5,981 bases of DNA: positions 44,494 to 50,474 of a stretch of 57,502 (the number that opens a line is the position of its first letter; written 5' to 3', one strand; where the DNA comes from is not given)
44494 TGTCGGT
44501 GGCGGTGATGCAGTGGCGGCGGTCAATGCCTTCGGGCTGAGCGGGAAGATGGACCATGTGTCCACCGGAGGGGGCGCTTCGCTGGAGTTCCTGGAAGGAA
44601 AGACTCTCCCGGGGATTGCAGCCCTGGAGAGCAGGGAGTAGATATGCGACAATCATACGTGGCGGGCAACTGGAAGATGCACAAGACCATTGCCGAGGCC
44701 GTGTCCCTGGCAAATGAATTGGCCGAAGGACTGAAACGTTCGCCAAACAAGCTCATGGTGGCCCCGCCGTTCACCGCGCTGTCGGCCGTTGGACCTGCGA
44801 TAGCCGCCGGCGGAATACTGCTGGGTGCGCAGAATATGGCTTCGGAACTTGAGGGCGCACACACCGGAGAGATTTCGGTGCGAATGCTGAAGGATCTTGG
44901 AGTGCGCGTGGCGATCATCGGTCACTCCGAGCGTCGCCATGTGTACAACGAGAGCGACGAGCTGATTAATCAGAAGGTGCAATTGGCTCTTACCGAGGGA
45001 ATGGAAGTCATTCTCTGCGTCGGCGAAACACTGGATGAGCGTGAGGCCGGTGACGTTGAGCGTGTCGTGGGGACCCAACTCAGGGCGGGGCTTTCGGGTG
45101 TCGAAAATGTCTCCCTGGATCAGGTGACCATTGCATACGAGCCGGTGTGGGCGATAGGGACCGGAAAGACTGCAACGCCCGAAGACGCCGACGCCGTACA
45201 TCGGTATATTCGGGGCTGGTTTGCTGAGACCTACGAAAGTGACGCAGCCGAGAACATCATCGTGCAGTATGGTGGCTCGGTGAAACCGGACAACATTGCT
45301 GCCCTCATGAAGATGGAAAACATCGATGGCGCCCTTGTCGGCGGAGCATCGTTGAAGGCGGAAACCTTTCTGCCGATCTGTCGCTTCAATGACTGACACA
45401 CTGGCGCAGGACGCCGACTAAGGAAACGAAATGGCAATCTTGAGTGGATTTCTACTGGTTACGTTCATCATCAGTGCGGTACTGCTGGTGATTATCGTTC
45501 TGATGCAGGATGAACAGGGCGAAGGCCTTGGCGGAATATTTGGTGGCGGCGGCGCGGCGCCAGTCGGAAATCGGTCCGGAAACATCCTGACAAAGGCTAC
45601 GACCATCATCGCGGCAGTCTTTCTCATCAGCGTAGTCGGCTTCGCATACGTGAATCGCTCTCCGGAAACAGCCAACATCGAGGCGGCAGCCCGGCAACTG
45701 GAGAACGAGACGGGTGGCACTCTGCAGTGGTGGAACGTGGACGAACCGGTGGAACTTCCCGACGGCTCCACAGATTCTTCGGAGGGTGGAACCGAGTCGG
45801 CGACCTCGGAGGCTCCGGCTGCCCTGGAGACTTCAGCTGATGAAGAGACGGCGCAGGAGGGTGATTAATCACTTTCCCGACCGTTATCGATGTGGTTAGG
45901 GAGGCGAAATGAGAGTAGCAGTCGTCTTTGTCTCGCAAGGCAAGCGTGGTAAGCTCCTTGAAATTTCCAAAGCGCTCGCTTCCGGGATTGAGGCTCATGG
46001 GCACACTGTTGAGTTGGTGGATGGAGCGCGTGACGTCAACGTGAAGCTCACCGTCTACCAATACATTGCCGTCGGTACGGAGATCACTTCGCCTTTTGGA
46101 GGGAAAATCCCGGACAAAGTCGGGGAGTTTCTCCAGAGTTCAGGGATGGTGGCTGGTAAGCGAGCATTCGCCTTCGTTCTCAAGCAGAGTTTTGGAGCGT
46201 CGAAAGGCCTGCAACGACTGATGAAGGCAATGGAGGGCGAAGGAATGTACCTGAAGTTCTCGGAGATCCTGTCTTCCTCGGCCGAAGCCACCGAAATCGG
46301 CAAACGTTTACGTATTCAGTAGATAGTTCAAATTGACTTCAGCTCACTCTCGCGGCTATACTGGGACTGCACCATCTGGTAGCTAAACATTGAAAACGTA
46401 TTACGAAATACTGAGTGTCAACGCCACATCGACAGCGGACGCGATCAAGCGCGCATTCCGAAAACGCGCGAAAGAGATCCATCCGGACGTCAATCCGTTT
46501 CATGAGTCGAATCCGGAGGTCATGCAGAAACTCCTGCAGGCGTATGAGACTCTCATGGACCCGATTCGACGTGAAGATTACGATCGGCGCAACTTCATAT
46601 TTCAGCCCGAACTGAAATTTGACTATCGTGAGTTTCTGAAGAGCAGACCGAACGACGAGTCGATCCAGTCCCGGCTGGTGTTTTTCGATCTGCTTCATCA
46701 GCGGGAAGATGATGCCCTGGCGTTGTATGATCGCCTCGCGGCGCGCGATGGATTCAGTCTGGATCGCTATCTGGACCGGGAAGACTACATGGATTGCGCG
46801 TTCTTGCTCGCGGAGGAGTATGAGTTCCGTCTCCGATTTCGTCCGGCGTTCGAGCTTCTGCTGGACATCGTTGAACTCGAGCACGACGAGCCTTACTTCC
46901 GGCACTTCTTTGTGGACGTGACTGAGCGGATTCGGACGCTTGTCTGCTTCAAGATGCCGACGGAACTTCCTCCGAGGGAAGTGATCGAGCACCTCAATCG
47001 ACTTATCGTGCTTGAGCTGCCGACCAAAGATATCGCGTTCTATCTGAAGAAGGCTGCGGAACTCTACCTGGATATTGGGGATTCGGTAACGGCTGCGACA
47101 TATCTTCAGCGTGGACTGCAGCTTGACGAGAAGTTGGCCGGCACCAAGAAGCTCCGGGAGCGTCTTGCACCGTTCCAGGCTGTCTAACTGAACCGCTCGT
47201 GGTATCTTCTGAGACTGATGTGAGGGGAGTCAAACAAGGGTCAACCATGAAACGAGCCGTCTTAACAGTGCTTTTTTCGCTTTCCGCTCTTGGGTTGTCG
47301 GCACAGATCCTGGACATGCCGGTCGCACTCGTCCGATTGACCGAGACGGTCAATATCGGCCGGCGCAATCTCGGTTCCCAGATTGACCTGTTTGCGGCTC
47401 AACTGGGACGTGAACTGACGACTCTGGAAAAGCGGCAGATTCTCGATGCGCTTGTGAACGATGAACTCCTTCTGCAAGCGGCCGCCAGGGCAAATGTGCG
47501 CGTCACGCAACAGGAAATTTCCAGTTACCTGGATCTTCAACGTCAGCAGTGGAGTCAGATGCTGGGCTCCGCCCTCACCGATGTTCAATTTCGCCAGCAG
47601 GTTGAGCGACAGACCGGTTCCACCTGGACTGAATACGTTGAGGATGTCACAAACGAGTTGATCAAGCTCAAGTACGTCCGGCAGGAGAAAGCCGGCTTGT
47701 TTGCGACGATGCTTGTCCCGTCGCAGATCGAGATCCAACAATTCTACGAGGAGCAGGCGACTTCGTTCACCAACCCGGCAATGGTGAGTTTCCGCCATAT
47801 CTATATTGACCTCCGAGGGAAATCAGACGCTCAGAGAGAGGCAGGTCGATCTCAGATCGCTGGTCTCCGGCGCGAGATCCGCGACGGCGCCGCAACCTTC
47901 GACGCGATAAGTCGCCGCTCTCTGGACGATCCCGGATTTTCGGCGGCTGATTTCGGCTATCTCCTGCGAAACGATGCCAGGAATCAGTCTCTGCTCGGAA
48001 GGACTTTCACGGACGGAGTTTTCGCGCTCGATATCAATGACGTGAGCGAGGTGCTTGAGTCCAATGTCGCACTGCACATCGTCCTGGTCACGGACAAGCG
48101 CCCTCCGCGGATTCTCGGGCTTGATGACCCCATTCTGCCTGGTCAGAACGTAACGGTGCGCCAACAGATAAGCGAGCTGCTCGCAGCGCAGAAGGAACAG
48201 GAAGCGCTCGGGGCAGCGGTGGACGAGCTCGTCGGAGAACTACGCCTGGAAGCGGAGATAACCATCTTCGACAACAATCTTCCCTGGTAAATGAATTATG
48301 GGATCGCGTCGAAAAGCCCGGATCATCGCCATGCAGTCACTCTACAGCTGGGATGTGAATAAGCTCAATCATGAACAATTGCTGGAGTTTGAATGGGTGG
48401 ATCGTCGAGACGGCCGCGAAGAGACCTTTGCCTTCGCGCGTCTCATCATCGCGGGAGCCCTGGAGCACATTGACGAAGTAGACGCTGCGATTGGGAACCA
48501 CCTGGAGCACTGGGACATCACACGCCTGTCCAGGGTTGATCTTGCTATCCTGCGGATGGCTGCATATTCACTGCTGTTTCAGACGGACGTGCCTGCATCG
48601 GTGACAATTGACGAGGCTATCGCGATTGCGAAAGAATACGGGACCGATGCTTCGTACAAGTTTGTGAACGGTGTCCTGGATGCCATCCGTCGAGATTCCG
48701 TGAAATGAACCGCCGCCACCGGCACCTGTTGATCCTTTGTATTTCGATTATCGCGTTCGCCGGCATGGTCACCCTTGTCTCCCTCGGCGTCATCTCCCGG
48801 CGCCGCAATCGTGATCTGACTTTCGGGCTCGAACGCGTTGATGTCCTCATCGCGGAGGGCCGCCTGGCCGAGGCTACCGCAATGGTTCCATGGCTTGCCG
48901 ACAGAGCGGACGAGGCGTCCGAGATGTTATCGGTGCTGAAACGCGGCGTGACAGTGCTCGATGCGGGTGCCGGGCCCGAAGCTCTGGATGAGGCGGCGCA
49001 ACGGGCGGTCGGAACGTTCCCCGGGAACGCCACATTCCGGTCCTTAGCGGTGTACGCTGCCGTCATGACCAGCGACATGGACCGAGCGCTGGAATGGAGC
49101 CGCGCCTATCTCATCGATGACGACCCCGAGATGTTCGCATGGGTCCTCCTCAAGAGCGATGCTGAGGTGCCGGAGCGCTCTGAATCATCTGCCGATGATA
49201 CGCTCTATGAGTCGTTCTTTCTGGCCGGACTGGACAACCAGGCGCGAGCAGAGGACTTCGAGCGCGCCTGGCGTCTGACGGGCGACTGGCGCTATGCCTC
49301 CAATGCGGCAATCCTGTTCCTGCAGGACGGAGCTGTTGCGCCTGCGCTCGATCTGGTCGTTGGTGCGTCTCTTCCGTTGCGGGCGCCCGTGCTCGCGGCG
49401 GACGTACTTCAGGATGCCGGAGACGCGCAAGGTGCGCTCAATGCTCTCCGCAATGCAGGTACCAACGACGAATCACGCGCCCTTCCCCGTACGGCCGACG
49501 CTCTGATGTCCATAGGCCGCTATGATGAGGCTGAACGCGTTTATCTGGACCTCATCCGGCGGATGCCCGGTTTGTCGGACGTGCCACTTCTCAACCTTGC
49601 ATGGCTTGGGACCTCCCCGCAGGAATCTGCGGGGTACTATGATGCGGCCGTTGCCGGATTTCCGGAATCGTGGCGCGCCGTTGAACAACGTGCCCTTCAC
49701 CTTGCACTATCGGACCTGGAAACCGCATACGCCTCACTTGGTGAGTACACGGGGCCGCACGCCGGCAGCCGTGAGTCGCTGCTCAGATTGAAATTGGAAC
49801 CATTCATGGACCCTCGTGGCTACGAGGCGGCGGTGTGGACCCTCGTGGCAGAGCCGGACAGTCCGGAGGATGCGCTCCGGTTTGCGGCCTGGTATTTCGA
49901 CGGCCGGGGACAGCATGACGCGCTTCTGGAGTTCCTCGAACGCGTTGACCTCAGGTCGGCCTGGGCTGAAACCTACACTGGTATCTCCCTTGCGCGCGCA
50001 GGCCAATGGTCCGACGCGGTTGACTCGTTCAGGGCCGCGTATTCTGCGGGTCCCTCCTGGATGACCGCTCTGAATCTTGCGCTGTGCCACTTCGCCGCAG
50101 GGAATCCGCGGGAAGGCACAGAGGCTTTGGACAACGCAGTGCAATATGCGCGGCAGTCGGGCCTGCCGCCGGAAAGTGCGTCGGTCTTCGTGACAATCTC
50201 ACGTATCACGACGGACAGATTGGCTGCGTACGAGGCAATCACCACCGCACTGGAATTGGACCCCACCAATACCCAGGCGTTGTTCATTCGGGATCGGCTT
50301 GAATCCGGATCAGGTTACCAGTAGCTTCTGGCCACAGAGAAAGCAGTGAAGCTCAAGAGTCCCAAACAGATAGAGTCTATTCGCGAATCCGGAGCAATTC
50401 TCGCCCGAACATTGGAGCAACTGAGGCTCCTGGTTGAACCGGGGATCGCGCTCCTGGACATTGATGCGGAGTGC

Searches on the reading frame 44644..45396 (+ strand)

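Call 62: search_protein_families(library=pfam, proteins=[window:44644-45396:+], max_evalue=0.00001)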
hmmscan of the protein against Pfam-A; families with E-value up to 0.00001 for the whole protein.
window:44644-45396:+ (250 aa): 1 family
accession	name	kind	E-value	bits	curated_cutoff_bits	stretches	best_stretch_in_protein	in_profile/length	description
PF00121.24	TIM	-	1.7e-93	313.1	20.1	1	5-247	2-243/245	Triosephosphate isomerase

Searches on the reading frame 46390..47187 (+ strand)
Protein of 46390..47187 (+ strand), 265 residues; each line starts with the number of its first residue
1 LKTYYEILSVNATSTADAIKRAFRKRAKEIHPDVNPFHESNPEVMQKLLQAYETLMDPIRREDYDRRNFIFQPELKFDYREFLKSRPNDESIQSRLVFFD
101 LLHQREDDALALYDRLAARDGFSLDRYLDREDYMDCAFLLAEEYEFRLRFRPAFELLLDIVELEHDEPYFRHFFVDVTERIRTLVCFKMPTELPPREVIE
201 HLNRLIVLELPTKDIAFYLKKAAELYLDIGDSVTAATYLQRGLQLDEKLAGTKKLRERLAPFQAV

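Call 63: search_protein_families(library=pfam, proteins=[window:46390-47187:+], max_evalue=0.00001)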
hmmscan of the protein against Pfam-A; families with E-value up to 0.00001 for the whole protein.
window:46390-47187:+ (265 aa): 1 family
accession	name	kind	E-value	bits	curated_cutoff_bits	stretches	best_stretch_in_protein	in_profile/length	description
PF00226.36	DnaJ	-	5.5e-18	65.3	27.8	1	3-65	1-63/63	DnaJ domain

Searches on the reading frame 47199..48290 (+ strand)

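Call 63: search_protein_families(library=pfam, proteins=[window:47199-48290:+], max_evalue=0.00001)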
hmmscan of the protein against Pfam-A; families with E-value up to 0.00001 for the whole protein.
window:47199-48290:+ (363 aa): 3 families
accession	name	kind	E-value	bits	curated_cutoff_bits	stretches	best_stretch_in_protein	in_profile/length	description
PF13145.12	Rotamase_2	-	8.2e-10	40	27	1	174-309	1-117/121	PPIC-type PPIASE domain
PF13616.12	Rotamase_3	-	1.1e-09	39.2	22.5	1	192-301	12-116/116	PPIC-type PPIASE domain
PF00639.27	Rotamase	-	9.4e-08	33.4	21.7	1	200-299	1-97/97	PPIC-type PPIASE domain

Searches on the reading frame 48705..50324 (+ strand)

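Call 63: search_protein_families(library=pfam, proteins=[window:48705-50324:+], max_evalue=0.00001)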
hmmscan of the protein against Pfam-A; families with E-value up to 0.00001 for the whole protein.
window:48705-50324:+ (539 aa): 3 families
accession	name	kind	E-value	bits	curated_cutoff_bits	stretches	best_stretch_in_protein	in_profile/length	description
PF13432.12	TPR_16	-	6e-09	36.6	32.7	0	426-472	4-51/65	Tetratricopeptide repeat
PF07719.23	TPR_2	-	2.8e-08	33.7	27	0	264-289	8-33/34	Tetratricopeptide repeat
PF14559.12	TPR_19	-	3e-07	31.1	25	0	237-288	3-56/68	Tetratricopeptide repeat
